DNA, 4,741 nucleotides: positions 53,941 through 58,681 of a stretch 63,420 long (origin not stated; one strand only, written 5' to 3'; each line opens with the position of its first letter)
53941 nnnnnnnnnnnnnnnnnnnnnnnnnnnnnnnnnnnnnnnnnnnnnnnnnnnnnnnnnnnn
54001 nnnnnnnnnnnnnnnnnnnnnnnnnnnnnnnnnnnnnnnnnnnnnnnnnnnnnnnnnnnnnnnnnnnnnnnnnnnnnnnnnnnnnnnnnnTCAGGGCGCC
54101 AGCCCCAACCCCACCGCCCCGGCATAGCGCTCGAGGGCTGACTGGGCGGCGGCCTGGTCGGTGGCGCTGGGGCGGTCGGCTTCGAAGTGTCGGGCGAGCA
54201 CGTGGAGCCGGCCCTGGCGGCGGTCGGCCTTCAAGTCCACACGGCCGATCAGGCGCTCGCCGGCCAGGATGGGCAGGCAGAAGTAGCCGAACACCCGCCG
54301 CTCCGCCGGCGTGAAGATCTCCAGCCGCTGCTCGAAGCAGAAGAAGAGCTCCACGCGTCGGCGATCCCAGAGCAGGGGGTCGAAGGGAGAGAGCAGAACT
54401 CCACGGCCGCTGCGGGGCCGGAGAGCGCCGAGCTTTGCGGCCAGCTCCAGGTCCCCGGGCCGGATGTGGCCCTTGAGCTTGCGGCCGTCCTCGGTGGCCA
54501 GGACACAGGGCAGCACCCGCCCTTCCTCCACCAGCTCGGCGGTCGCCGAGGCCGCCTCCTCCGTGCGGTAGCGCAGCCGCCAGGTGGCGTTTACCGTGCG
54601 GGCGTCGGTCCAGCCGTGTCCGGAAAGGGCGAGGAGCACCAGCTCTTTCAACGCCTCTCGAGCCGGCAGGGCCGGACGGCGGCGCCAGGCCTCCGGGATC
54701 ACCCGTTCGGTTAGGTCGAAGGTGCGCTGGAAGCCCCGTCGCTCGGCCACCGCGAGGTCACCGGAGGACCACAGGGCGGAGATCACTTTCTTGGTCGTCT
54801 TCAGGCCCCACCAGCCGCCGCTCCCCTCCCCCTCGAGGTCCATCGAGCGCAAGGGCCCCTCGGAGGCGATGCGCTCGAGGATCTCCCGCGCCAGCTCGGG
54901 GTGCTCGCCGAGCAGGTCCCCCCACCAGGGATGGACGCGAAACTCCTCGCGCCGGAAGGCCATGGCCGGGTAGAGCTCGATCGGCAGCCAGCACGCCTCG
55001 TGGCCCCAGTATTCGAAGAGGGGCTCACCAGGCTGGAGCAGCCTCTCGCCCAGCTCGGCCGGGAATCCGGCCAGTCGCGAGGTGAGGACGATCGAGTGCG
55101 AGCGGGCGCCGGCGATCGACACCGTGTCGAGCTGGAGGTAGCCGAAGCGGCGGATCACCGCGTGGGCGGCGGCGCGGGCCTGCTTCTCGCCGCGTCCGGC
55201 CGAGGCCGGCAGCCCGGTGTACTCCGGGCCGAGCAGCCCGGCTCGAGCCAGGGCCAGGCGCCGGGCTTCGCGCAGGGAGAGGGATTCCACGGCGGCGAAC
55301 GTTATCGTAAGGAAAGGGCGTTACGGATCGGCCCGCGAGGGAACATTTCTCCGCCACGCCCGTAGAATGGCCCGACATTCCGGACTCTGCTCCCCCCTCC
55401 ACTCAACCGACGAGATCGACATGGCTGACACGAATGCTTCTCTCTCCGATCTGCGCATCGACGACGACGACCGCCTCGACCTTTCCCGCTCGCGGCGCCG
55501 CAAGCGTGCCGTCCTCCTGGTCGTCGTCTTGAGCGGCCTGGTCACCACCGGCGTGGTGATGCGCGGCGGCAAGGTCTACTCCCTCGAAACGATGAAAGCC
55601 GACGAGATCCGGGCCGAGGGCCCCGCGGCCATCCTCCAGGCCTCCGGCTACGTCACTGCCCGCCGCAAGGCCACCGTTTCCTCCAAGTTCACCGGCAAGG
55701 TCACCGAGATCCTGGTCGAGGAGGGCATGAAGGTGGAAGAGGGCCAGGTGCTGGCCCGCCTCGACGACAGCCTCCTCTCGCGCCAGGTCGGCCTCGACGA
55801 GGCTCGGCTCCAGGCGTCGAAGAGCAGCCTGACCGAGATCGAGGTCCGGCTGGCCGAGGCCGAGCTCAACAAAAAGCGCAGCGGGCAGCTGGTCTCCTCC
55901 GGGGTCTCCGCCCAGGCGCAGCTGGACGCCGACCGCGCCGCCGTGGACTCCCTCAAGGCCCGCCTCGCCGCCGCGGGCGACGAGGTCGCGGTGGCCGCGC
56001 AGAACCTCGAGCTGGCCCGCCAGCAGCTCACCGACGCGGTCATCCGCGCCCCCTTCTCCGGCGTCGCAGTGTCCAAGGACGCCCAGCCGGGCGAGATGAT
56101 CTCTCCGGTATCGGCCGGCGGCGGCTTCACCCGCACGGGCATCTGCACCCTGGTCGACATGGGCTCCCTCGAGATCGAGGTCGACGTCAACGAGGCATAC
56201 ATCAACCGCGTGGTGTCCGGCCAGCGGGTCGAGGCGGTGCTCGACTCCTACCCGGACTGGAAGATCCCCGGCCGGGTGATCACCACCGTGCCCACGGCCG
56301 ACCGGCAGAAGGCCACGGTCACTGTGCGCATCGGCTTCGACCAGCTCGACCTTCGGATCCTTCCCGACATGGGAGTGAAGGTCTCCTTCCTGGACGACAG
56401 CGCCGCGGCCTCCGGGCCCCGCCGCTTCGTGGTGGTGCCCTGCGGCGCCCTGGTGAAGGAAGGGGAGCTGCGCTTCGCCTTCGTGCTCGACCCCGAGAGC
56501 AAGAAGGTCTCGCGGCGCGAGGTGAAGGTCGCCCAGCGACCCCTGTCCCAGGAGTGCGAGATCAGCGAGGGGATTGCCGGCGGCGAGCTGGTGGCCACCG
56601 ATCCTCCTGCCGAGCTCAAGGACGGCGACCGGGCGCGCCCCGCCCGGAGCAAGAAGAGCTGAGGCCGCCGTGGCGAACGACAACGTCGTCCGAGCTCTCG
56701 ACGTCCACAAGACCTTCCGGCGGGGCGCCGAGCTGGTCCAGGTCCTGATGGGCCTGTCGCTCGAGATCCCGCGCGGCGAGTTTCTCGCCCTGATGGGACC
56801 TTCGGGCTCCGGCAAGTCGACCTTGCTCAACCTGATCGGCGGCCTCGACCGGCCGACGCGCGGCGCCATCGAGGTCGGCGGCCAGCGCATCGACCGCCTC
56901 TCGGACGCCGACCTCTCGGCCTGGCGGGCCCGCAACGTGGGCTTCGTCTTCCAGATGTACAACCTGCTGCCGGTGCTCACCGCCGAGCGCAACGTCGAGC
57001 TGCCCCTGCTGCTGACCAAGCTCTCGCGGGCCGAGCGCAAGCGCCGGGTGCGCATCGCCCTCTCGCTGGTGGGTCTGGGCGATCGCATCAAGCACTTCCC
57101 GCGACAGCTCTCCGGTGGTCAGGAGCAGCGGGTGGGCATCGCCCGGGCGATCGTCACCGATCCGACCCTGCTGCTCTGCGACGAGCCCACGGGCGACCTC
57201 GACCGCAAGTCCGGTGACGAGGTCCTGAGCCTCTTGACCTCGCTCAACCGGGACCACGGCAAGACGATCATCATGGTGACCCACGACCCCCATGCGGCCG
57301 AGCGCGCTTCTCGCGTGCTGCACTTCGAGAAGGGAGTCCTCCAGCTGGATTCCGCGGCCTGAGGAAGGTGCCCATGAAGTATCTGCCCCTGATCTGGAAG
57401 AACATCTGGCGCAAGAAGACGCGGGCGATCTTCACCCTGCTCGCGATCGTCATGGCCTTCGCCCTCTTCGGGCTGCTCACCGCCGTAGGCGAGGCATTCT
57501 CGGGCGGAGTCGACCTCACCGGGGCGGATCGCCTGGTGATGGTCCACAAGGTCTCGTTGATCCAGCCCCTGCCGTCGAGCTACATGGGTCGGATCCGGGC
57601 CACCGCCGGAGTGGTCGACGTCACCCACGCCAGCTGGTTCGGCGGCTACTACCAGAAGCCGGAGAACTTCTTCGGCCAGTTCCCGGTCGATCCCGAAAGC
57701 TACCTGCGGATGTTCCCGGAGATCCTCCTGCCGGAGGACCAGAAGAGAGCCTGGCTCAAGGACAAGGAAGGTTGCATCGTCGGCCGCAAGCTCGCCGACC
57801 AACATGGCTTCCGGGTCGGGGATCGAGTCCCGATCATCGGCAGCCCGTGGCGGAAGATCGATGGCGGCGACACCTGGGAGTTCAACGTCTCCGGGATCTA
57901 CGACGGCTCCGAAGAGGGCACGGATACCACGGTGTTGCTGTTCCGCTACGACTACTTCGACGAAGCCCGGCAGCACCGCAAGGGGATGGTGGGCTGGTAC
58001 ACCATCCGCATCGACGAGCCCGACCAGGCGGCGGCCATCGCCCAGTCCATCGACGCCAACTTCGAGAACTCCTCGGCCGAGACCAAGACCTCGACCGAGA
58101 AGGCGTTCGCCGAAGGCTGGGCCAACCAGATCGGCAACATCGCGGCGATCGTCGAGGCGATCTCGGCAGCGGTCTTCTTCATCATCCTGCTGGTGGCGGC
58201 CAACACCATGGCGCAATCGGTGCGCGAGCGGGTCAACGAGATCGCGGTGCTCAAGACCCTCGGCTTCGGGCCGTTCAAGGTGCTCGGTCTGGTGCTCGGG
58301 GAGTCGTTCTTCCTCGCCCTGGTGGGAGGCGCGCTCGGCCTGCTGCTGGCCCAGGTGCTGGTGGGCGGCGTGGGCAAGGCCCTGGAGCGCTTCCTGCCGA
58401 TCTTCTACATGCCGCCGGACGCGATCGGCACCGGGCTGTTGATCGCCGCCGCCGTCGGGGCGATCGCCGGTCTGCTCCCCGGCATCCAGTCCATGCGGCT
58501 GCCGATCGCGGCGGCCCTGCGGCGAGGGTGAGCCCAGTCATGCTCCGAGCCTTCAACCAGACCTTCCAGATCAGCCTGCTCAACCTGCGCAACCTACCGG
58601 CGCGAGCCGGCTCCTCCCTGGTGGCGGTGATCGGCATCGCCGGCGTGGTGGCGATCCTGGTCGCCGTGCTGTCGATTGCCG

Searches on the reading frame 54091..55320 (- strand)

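Call 58: search_protein_families(library=pfam, proteins=[window:54091-55320:-], max_evalue=0.0001)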
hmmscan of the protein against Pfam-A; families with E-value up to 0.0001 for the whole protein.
window:54091-55320:- (409 aa): 1 family
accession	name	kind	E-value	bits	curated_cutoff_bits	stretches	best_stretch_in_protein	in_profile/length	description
PF06224.18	AlkZ-like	-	3.1e-57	195.1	25.9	1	56-400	1-327/329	DNA glycosylase AlkZ-like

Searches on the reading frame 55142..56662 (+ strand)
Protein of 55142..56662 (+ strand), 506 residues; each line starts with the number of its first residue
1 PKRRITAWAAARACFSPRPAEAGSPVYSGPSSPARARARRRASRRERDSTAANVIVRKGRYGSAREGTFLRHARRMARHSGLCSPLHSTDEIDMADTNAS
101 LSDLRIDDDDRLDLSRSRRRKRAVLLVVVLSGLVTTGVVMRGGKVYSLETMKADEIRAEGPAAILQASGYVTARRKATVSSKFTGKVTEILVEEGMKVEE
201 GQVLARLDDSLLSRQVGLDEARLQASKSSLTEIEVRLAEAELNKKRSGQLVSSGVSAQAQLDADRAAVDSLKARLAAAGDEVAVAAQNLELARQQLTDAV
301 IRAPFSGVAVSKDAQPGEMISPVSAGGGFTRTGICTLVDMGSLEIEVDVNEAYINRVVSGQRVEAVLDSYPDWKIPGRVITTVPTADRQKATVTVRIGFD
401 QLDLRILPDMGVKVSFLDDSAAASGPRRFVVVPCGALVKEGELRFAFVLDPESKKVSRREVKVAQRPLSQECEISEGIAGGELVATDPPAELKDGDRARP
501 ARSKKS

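Call 58: search_protein_families(library=pfam, proteins=[window:55142-56662:+], max_evalue=0.0001)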
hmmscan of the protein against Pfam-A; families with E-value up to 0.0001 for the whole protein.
window:55142-56662:+ (506 aa): 4 families
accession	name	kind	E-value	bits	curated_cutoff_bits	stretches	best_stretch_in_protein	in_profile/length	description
PF16576.10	HlyD_D23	-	2.4e-21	76.4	30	1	165-410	6-212/214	Barrel-sandwich domain of CusB or HlyD membrane-fusion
PF13437.12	HlyD_3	-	5.6e-15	56.4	22.2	1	300-401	1-95/106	HlyD family secretion protein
PF13533.13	Biotin_lipoyl_2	-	8.7e-10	38.6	29.8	1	178-208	2-32/32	Biotin-lipoyl like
PF00364.28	Biotin_lipoyl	-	7.7e-06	26.1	22.1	1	176-207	42-73/73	Biotin-requiring enzyme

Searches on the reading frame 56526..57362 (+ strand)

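Call 58: search_protein_families(library=pfam, proteins=[window:56526-57362:+], max_evalue=0.0001)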
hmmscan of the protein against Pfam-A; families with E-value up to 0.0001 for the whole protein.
window:56526-57362:+ (278 aa): 1 family
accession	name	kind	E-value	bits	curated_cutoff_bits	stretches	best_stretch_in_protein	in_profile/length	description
PF00005.33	ABC_tran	-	5.4e-35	121.4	25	1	75-222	2-136/137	ABC transporter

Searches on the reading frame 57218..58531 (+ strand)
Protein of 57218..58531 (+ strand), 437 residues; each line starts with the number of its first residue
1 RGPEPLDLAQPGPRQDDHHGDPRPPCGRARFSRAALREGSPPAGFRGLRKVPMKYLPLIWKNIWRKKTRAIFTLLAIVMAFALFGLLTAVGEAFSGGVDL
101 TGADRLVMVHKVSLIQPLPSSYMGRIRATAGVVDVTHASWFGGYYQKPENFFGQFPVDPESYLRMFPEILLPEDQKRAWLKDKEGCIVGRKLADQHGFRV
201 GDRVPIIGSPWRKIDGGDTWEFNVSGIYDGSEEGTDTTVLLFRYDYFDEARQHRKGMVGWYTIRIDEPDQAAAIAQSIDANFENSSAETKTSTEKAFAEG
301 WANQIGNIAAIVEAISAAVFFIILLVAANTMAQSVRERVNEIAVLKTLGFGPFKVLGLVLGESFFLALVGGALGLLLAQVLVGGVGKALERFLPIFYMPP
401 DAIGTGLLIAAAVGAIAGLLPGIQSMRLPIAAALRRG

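Call 58: search_protein_families(library=pfam, proteins=[window:57218-58531:+], max_evalue=0.0001)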
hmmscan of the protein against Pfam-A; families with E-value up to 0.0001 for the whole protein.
window:57218-58531:+ (437 aa): 2 families
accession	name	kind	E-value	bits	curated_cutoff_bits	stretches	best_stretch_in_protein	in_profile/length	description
PF02687.27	FtsX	-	8.7e-12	45.6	25.5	1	315-429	3-119/120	FtsX-like permease C-terminal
PF12704.14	MacB_PCD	-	2.4e-08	35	27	1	71-280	2-206/207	MacB-like periplasmic core domain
